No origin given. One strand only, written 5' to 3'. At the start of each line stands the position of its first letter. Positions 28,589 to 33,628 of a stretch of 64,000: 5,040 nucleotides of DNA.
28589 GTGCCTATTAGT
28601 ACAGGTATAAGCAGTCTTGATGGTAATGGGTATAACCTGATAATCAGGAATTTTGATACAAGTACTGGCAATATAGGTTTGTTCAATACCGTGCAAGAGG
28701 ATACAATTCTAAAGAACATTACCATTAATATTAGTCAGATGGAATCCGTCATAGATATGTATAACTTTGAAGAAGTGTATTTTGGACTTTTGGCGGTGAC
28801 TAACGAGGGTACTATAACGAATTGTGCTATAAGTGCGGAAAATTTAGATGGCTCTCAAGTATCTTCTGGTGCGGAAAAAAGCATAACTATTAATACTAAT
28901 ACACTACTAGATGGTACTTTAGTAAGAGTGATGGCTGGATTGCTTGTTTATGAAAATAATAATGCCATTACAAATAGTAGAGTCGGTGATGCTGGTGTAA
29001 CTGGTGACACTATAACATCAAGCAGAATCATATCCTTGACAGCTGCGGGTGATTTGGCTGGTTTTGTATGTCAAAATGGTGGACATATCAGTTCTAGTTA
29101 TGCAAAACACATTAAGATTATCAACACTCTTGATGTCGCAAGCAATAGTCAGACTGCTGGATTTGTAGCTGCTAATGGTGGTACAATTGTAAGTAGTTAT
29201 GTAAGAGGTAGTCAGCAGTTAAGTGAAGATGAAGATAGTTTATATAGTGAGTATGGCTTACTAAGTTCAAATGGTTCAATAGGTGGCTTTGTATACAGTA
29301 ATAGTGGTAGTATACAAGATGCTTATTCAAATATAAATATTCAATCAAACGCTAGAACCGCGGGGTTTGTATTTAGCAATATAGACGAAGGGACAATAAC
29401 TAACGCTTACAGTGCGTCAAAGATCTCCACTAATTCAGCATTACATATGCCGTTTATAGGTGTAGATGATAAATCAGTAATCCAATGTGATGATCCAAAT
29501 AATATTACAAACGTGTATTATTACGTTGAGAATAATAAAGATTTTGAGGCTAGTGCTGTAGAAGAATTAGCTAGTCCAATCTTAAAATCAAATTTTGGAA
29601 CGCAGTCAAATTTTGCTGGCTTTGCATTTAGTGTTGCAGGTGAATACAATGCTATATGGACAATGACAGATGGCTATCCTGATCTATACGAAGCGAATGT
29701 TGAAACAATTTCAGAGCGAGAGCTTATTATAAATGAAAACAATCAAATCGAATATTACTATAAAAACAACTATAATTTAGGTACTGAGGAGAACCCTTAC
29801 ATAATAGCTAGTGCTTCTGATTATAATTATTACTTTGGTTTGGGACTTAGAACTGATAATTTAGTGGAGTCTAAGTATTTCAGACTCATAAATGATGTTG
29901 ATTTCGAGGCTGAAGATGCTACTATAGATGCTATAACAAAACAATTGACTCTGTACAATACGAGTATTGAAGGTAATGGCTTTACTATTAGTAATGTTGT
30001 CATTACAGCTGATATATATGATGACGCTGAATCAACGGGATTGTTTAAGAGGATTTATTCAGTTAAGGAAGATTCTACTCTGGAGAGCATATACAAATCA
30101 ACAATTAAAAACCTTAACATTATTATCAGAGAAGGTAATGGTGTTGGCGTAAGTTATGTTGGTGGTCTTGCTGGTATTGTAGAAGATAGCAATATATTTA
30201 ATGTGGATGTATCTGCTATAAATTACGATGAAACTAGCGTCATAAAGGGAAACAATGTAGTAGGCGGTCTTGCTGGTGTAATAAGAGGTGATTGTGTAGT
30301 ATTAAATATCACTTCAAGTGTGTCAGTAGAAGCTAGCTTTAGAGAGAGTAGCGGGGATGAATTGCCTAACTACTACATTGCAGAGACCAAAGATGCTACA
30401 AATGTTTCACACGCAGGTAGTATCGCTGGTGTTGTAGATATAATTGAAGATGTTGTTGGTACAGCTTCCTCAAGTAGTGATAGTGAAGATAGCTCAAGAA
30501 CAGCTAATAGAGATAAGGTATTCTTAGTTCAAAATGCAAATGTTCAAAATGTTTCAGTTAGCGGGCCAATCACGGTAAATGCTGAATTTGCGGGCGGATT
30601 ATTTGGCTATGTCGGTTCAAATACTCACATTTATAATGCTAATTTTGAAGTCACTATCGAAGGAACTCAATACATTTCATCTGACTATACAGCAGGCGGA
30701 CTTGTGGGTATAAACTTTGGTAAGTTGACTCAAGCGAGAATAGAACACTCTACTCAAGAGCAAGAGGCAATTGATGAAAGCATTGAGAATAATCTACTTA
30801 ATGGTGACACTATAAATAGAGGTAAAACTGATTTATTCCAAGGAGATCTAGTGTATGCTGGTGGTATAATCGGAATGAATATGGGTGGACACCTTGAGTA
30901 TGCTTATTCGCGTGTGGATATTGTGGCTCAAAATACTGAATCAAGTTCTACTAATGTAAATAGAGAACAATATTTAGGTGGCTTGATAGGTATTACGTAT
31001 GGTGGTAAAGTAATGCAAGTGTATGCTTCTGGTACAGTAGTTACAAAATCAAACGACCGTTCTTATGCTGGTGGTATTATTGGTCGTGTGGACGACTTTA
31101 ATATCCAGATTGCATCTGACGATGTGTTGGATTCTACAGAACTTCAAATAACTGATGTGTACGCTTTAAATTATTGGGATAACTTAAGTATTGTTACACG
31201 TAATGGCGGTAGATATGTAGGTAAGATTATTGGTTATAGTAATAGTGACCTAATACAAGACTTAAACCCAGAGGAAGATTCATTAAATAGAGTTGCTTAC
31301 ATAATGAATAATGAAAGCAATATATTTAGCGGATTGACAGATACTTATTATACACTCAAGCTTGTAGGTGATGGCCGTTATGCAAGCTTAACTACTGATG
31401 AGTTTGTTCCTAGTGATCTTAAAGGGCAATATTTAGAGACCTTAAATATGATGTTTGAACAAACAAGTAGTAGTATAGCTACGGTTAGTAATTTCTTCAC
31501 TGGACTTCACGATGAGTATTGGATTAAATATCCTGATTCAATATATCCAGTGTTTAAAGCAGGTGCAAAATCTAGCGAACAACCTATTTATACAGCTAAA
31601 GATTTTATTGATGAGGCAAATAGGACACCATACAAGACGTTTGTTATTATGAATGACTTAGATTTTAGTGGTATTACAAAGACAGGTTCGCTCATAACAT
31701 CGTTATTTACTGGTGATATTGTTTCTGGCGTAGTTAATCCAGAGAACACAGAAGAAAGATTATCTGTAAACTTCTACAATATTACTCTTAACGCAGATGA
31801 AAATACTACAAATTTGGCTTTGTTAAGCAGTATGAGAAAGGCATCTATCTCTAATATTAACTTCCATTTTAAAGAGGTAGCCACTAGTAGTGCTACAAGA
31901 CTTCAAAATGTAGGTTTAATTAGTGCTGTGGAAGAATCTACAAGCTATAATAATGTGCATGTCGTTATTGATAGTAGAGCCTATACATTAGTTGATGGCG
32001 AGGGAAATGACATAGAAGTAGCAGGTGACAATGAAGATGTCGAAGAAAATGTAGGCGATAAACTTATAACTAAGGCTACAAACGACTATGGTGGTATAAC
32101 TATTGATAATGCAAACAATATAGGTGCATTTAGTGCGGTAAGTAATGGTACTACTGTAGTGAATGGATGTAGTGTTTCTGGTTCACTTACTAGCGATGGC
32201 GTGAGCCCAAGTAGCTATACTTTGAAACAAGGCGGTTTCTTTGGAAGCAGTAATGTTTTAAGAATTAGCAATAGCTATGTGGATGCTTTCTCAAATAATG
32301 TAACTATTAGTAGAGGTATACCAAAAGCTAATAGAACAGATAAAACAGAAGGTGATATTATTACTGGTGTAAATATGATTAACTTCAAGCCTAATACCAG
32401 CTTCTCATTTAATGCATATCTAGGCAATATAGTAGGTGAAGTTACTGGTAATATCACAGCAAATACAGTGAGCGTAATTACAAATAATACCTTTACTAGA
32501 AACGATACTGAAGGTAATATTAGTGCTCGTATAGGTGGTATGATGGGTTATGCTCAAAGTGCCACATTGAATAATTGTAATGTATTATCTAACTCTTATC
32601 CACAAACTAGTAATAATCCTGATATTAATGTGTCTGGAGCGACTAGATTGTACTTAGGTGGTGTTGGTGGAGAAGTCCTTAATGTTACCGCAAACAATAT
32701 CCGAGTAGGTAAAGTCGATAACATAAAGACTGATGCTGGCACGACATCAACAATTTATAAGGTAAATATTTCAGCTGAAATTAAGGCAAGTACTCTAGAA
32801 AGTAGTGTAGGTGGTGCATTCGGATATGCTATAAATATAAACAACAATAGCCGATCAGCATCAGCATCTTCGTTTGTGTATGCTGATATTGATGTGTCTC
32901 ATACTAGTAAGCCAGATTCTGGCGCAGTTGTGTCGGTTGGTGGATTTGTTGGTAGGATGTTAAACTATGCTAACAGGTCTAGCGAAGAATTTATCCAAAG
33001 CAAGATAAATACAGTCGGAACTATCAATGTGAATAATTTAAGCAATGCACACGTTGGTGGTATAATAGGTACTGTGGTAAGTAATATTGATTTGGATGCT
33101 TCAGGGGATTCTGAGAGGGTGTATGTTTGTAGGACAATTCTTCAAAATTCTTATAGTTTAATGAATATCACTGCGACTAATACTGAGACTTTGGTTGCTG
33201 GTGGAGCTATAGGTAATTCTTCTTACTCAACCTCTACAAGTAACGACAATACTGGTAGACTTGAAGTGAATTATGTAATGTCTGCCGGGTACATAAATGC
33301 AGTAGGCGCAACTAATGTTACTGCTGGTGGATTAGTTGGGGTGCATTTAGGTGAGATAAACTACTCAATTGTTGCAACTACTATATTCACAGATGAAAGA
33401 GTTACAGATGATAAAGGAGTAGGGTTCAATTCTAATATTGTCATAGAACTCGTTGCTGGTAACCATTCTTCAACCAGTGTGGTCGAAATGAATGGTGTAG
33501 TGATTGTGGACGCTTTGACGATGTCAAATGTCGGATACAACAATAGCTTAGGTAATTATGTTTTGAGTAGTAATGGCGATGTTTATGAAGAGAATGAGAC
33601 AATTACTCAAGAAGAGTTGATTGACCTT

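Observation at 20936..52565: Two tandem paralogous giant lipoprotein genes (5,084 and 5,343 aa) fill half the window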

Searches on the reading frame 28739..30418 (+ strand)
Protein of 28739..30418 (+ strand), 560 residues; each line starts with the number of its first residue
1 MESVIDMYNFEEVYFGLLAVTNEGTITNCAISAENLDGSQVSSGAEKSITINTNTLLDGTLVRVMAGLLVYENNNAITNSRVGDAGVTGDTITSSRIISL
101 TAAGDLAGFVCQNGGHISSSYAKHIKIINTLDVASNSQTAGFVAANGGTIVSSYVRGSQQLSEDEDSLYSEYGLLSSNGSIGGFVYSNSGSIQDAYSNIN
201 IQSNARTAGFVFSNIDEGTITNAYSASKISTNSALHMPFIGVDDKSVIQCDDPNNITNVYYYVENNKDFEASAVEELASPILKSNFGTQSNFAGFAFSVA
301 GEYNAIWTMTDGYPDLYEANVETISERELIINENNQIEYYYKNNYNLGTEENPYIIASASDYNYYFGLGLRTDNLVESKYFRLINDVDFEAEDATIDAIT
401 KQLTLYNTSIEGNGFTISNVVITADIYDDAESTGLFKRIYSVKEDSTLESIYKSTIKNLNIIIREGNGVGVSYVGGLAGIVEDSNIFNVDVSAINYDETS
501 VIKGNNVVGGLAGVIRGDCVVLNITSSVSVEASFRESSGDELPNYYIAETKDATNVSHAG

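Call 26: search_protein_families(library=pfam, proteins=[window:28739-30418:+], max_evalue=5)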
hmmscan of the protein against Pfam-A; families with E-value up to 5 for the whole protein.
window:28739-30418:+ (560 aa): 1 family
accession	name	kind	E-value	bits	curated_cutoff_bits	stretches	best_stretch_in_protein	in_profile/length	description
PF06106.16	SAUGI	-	0.033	15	27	1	255-346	9-97/115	S. aureus uracil DNA glycosylase inhibitor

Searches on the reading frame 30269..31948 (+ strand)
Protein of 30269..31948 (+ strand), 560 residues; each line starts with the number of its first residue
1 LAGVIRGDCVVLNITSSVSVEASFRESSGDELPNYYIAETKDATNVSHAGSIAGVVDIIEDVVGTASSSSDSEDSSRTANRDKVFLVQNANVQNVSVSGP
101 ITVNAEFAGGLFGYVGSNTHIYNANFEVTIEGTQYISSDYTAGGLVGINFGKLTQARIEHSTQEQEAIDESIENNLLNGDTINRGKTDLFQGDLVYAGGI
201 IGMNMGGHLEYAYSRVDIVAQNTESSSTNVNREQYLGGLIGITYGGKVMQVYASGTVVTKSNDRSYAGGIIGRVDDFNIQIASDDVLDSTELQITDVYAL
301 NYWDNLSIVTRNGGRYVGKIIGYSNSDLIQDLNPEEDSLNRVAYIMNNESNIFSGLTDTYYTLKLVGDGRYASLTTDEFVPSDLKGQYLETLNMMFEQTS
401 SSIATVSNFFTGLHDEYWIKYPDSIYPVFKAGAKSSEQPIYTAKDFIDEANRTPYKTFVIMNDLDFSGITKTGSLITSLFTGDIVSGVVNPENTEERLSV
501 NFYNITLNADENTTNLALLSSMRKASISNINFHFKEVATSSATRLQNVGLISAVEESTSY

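Call 26: search_protein_families(library=pfam, proteins=[window:30269-31948:+], max_evalue=5)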
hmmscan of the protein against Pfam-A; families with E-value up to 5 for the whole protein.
window:30269-31948:+ (560 aa): 3 families
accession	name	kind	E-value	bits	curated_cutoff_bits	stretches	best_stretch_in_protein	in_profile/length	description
PF07581.17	Glug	-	4.1e-11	42.9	20.5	3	234-258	3-28/28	The GLUG motif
PF21138.3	SMUBP-2_HCS1_1B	-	0.094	13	27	1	260-299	86-125/129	Helicase SMUBP-2/HCS1, 1B domain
PF19031.6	Intu_longin_1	-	0.16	12.7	23.7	1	35-74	25-61/112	First Longin domain of INTU, CCZ1 and HPS4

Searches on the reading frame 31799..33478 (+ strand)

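Call 26: search_protein_families(library=pfam, proteins=[window:31799-33478:+], max_evalue=5)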
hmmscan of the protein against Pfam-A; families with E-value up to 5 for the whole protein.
window:31799-33478:+ (560 aa): 1 family
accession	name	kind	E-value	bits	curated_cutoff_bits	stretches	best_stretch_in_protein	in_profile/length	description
PF09695.16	YtfJ_HI0045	-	0.083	13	24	1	303-426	36-157/160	Bacterial protein of unknown function (YtfJ_HI0045)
